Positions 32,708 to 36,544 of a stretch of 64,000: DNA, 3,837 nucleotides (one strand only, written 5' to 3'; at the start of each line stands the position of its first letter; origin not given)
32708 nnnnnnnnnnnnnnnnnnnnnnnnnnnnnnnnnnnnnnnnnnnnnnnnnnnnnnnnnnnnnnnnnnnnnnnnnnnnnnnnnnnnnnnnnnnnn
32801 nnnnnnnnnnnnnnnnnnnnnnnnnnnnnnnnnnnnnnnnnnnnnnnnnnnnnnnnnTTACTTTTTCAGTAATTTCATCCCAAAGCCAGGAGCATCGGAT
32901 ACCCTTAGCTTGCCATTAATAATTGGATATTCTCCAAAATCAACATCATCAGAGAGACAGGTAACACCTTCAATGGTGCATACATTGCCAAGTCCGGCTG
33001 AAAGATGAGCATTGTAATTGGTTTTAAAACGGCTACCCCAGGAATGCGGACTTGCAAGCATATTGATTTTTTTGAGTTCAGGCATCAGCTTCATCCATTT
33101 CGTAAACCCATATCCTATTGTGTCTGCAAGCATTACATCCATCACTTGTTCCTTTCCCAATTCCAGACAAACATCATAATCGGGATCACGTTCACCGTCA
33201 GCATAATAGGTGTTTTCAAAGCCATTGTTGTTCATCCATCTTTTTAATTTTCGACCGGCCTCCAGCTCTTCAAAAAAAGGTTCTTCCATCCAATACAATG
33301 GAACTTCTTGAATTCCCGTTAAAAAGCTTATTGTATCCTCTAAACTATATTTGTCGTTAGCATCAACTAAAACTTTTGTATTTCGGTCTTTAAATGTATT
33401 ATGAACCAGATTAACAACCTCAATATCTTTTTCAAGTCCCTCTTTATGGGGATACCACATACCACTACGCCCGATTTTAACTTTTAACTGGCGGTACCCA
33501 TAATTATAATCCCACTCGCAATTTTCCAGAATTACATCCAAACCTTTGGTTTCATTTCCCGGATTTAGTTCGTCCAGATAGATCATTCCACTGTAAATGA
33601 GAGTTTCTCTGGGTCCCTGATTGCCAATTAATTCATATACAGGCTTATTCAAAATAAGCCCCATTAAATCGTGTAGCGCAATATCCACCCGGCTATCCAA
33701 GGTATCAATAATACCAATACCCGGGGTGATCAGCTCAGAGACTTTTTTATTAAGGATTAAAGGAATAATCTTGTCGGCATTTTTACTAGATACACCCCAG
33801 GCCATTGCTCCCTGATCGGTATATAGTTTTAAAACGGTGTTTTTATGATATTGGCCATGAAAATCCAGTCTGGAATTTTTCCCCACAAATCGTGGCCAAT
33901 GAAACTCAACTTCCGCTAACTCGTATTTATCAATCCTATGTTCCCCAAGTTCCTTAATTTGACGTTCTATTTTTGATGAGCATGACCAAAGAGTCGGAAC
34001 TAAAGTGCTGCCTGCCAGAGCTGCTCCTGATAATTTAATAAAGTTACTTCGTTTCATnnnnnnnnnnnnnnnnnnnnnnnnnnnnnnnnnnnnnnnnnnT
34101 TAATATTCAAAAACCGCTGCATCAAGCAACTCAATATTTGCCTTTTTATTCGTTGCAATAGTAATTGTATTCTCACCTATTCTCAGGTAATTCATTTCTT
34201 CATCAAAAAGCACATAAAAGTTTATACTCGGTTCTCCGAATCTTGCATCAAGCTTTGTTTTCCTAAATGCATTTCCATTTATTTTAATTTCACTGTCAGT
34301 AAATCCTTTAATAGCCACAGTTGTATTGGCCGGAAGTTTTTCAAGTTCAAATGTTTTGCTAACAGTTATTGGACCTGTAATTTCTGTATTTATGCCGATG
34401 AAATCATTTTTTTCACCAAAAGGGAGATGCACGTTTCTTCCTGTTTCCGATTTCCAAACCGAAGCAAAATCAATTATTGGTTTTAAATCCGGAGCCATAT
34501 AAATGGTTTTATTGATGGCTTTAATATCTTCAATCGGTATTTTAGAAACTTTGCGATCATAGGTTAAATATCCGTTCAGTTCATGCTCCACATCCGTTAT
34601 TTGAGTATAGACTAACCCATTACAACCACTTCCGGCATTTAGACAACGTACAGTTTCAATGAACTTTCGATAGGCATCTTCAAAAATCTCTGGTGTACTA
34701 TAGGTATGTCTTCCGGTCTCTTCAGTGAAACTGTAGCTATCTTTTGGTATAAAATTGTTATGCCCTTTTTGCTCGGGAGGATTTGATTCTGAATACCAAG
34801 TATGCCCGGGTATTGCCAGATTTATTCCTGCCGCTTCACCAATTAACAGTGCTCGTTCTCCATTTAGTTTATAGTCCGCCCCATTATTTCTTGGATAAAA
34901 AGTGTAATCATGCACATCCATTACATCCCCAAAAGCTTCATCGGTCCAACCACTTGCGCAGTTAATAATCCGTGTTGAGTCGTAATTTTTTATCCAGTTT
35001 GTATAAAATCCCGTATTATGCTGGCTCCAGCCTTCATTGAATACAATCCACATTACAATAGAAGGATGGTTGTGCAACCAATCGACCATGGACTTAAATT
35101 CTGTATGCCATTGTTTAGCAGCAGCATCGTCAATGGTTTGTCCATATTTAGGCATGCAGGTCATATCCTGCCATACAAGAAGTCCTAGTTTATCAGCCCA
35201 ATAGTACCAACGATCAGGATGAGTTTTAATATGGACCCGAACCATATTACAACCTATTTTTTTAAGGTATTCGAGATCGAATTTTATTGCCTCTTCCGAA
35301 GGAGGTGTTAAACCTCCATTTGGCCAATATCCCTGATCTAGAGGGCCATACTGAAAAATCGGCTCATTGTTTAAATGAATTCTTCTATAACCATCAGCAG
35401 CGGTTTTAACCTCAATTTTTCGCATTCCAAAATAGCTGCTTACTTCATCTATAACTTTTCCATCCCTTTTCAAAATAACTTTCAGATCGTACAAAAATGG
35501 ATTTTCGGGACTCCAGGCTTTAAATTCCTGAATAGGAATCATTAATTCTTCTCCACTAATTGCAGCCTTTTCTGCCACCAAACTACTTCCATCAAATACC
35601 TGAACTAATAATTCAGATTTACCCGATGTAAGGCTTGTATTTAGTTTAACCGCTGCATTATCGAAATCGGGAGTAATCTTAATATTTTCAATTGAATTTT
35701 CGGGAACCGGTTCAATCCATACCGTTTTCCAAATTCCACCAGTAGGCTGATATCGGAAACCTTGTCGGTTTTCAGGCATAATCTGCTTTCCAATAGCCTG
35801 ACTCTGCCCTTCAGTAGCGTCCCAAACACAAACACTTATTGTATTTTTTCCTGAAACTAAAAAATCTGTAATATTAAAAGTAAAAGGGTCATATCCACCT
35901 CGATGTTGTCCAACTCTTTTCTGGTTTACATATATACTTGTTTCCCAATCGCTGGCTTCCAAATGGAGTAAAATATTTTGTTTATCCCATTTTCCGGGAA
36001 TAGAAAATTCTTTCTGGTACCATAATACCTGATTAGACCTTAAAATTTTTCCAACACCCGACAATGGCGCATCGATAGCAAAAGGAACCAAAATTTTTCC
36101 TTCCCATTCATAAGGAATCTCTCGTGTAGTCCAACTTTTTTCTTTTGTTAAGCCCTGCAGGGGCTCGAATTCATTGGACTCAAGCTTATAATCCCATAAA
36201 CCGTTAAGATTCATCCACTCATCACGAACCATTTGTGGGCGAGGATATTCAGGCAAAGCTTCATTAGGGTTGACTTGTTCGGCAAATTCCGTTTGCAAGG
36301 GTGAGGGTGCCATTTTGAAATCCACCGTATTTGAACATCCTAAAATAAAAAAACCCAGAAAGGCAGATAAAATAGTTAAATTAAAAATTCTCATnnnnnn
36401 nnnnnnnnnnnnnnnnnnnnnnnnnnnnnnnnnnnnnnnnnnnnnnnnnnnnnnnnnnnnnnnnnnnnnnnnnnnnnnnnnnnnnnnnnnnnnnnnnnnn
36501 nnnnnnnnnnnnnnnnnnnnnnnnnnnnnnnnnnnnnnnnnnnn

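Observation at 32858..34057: Enolase-superfamily enzyme carrying a Tat-like/lipoprotein export signal inside a PUL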

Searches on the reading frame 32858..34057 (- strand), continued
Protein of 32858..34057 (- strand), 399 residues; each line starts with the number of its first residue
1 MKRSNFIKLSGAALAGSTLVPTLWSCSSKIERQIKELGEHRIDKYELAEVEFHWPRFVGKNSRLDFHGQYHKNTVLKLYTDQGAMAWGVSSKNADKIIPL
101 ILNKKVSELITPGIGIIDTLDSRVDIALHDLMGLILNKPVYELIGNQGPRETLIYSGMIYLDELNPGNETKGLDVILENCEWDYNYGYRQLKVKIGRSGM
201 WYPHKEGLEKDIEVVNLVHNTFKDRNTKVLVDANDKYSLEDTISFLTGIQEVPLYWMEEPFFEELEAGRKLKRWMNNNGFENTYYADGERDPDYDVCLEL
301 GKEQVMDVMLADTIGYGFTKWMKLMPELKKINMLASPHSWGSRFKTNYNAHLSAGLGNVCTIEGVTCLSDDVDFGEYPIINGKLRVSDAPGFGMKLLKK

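Call 52: get_annotated_region(hit=H1, flank=12000)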
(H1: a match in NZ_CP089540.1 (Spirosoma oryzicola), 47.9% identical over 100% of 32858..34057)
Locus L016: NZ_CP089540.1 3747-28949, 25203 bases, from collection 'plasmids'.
description: Spirosoma oryzicola strain RHs26 plasmid unnamed2, complete sequence
organism: Spirosoma oryzicola (NCBI taxid 2898794)
taxonomy: Bacteria; Bacteroidota; Cytophagia; Cytophagales; Cytophagaceae; Spirosoma; Spirosoma oryzicola
host: -; source: Single cell,Surface layer of rice grains; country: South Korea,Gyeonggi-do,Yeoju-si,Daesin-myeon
typing (MOB-suite, as given by PLSDB): non-mobilizable
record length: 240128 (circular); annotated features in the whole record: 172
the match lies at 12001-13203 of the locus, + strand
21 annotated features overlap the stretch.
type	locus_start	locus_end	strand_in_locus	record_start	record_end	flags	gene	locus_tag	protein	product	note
CDS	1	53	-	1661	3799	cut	-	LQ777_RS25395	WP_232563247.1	PQQ-binding-like beta-propeller repeat protein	-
CDS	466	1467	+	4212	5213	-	-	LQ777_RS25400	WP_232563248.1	aldo/keto reductase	-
CDS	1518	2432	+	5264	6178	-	-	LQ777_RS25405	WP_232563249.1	helix-turn-helix transcriptional regulator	GO:0006355 - regulation of DNA-templated transcription [Evidence IEA]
CDS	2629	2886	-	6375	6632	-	-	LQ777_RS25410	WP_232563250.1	hypothetical protein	-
CDS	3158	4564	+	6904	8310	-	-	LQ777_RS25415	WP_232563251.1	Gfo/Idh/MocA family oxidoreductase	-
CDS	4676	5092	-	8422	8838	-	-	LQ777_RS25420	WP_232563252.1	DoxX family protein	-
CDS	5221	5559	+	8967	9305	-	-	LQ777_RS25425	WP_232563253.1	helix-turn-helix domain-containing protein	-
CDS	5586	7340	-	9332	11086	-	-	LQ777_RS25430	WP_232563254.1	PQQ-dependent sugar dehydrogenase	-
CDS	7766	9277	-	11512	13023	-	-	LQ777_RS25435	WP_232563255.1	DUF4832 domain-containing protein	-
CDS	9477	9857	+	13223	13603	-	-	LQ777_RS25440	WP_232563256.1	DUF3823 domain-containing protein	-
CDS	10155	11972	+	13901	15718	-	-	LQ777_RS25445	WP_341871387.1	sugar-binding domain-containing protein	GO:0005975 - carbohydrate metabolic process [Evidence IEA]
CDS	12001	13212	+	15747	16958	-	-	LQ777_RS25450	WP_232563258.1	enolase C-terminal domain-like protein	-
CDS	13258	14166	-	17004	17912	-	-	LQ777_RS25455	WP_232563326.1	family 43 glycosylhydrolase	GO:0005975 - carbohydrate metabolic process [Evidence IEA]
CDS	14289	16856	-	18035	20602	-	-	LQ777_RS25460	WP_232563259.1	TonB-dependent receptor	-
CDS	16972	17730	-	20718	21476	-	-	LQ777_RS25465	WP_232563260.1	LytTR family DNA-binding domain-containing protein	-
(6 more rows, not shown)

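Call 56: search_protein_families(library=pfam, alignment_id=A1, max_evalue=0.5)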
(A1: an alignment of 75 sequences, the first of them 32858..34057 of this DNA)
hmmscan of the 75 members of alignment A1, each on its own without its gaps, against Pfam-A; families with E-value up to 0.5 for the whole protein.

A. member 1, window:32858-34057:- (399 aa): 2 families
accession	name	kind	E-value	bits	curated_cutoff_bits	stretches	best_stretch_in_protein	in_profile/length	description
PF13378.12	MR_MLE_C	-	4.1e-24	86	29.4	1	185-396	12-215/219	Enolase C-terminal domain-like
PF02746.21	MR_MLE_N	-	0.017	15.8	22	1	122-145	94-117/117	Mandelate racemase / muconate lactonizing enzyme, N-terminal domain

B. families by the number of members that match (of 75 scanned): 12 families
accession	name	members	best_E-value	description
PF13378.12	MR_MLE_C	75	1.5e-30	Enolase C-terminal domain-like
PF02746.21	MR_MLE_N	71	0.00012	Mandelate racemase / muconate lactonizing enzyme, N-terminal domain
PF10518.14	TAT_signal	6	0.002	TAT (twin-arginine translocation) pathway signal sequence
PF20785.2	MACPF_D3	4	0.088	MACPF protein, D3 domain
PF23786.1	Baseplate_wedge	2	0.017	Phage baseplate wedge subunit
PF08763.17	Ca_chan_IQ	2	0.036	Voltage gated calcium channel IQ domain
PF25124.1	DUF7816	2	0.12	Domain of unknown function (DUF7816)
PF00448.28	SRP54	1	0.081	SRP54-type protein, GTPase domain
PF22706.1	Tex_central_region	1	0.13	Tex central region-like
PF16211.10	Histone_H2A_C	1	0.2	C-terminus of histone H2A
PF16808.10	PKcGMP_CC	1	0.21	Coiled-coil N-terminus of cGMP-dependent protein kinase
PF00463.27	ICL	1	0.3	Isocitrate lyase family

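Call 68: find_related_loci(query=A1, collection=genome_contigs, flank=10000)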
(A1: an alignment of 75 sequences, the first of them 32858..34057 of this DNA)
Query A1 (399 aa) in genome_contigs; peptide patterns used: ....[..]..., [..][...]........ (x = any residue, [..] = any of these).
599 stretches matched a pattern (row limit reached: there are more); 569 encode a relative of the query (tblastn E <= 1e-3); the best 80 are kept; 80 distinct loci.
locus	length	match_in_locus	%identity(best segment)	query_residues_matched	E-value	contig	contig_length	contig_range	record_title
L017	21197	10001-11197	67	1-399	0e+0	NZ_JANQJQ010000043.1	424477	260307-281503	MAG: Seonamhaeicola sp. isolate PL25a_bin.121 k99_3003848, whole genome shotgun sequence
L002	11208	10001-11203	67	1-397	0e+0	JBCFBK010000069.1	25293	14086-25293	MAG: Prolixibacteraceae bacterium isolate concoct.bin.21 NODE_629_length_25293_cov_3.104561, whole genome shotgun sequen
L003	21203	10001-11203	64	1-397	0e+0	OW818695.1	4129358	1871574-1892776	metagenome genome assembly, chromosome: 1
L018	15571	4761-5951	60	6-394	1e-165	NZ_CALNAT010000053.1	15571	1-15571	MAG: uncultured Proteiniphilum sp. isolate SRR1561995_bin.117_CONCOCT_v1.1_MAG ERZ724027.2544, whole genome shotgun sequ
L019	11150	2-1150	60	17-398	5e-164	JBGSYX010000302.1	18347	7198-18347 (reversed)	MAG: Cyclobacteriaceae bacterium isolate JTS-AC485 k141_1064454, whole genome shotgun sequence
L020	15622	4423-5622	60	1-398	2e-163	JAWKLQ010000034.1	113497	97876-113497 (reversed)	MAG: Saprospiraceae bacterium isolate AC1.92 AC1.92.fa-34, whole genome shotgun sequence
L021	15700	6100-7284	57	1-398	4e-160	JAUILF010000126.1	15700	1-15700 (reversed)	MAG: Bacteroidia bacterium isolate Co_bin.39 NODE_20781_length_15700_cov_0.993450, whole genome shotgun sequence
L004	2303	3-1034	67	56-398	7e-171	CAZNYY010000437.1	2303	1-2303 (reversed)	MAG TPA_asm: uncultured Oscillospiraceae bacterium isolate binchicken_co173_416 genome assembly, contig: NODE_154877_len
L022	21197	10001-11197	58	1-397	1e-156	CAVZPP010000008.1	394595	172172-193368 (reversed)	MAG: uncultured Bacteroidaceae bacterium isolate MFD03804.bin.1.39 genome assembly, contig: contig_42180, whole genome s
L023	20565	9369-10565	57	1-397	1e-154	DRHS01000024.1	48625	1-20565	MAG TPA_asm: Bacteroides sp. isolate HyVt-375 HyVt-375_k145_164949, whole genome shotgun sequence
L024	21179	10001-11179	57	1-397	7e-155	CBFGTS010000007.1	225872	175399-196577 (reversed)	MAG TPA_asm: uncultured Haloferula sp. isolate SRR17295758_binner23_Refined_108 genome assembly, contig: ERZ23579493.14,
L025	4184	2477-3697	55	1-399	1e-158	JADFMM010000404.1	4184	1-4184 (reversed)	MAG: Planctomycetota bacterium isolate B58T3L14 B58T3L14_NODE24688, whole genome shotgun sequence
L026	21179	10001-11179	56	1-397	4e-154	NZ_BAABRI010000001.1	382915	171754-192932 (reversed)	Haloferula sargassicola strain NBRC 104335 104335_is_1, whole genome shotgun sequence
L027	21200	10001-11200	56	1-398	5e-153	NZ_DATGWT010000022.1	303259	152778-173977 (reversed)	MAG: Lacibacter sp. isolate SMAG_U10589 k141_29181, whole genome shotgun sequence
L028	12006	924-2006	59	37-397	3e-149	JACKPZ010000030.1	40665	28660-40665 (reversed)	MAG: Akkermansiaceae bacterium isolate HK-STAS-VERR-7 HK-STAS-VERR-7_30, whole genome shotgun sequence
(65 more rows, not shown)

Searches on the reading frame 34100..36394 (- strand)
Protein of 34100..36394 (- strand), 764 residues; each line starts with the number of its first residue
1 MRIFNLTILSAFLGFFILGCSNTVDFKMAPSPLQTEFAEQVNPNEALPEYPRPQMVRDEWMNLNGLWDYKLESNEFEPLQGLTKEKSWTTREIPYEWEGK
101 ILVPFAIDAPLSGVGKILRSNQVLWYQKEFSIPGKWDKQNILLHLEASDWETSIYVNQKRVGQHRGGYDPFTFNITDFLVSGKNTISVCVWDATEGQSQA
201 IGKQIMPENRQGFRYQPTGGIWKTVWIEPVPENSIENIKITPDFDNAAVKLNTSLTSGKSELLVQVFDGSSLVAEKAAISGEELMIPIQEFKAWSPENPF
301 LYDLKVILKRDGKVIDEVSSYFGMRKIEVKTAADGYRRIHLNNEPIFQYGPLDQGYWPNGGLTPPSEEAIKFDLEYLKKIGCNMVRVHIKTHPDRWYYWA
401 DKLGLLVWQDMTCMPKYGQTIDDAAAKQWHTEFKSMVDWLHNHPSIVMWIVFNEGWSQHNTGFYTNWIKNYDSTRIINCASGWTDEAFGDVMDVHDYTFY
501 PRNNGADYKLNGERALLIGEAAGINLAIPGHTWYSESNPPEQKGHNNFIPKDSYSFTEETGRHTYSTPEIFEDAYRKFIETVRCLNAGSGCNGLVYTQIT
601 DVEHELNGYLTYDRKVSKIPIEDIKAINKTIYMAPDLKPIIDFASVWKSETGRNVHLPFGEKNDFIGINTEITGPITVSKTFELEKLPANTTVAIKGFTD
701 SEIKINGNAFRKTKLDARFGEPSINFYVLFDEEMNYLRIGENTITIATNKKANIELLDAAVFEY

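Call 6: search_protein_families(library=pfam, proteins=[window:34100-36394:-], max_evalue=0.00001)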
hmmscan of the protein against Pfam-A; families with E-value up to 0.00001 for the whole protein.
window:34100-36394:- (764 aa): 4 families
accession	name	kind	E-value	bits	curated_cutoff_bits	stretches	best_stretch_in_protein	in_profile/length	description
PF02837.24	Glyco_hydro_2_N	-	6.4e-18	65.7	28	1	62-197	3-138/169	Glycosyl hydrolases family 2, sugar binding domain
PF00703.27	Glyco_hydro_2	-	1.2e-13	52.2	23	1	234-325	2-109/109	Glycosyl hydrolases family 2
PF02836.23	Glyco_hydro_2_C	-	1.9e-13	50.7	21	1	368-502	36-183/302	Glycosyl hydrolases family 2, TIM barrel domain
PF22666.2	Glyco_hydro_2_N2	-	9.4e-08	32.7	27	1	122-196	48-123/167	Glycosyl hydrolase 2 galactose-binding domain-like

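Call 53: search_solved_structures(query=window:34100-36394:-, max_evalue=1e-10)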
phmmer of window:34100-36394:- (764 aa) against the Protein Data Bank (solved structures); distinct sequences matched with E-value up to 1e-10: 112 (the best 60 are shown).
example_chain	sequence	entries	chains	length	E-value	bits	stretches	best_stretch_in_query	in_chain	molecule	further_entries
7sf2_A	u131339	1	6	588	1.7e-138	466.2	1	25-631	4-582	Glycosyl hydrolase family 2, sugar binding domain protein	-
9j6n_A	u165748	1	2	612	3.5e-124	418.8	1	29-632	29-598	Beta-D-galactofuranosidase 2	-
9j6m_A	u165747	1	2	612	1.3e-123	416.9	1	29-632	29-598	Beta-D-galactofuranosidase 2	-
7xyr_A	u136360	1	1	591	1.1e-81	278.3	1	37-633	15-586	Beta-glucuronidase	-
8u01_A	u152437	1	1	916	1.2e-31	112.8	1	123-492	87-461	Glycosyl hydrolase family 2, sugar binding domain protein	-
4jkm_A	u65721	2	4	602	1.2e-29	106.1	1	60-457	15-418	Beta-glucuronidase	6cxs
7vqm_A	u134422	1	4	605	9.2e-27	96.6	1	118-495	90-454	GH2 beta-galacturonate AqGalA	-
5euv_A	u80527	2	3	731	8.4e-25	90.1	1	102-498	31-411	Beta-D-galactosidase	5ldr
5ldr_A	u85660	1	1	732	8.4e-25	90.1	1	102-498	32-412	Beta-D-galactosidase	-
6d50_A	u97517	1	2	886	1.1e-24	89.7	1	124-233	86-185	Glycosyl hydrolases family 2, sugar binding domain protein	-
5uj6_A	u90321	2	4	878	1.2e-24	89.7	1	124-233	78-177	Glycosyl hydrolases family 2, sugar binding domain protein | Beta-galactosidase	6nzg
6d8g_A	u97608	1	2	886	1.9e-24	88.9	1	124-233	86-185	Glycosyl hydrolases family 2, sugar binding domain protein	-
6sd0_A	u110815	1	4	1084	2.3e-24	88.7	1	57-496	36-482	Beta-galactosidase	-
6s6z_A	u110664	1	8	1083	2.3e-24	88.7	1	57-496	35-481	Beta-galactosidase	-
6ncy_A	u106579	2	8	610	3.9e-23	84.6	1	127-456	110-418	Beta-glucuronidase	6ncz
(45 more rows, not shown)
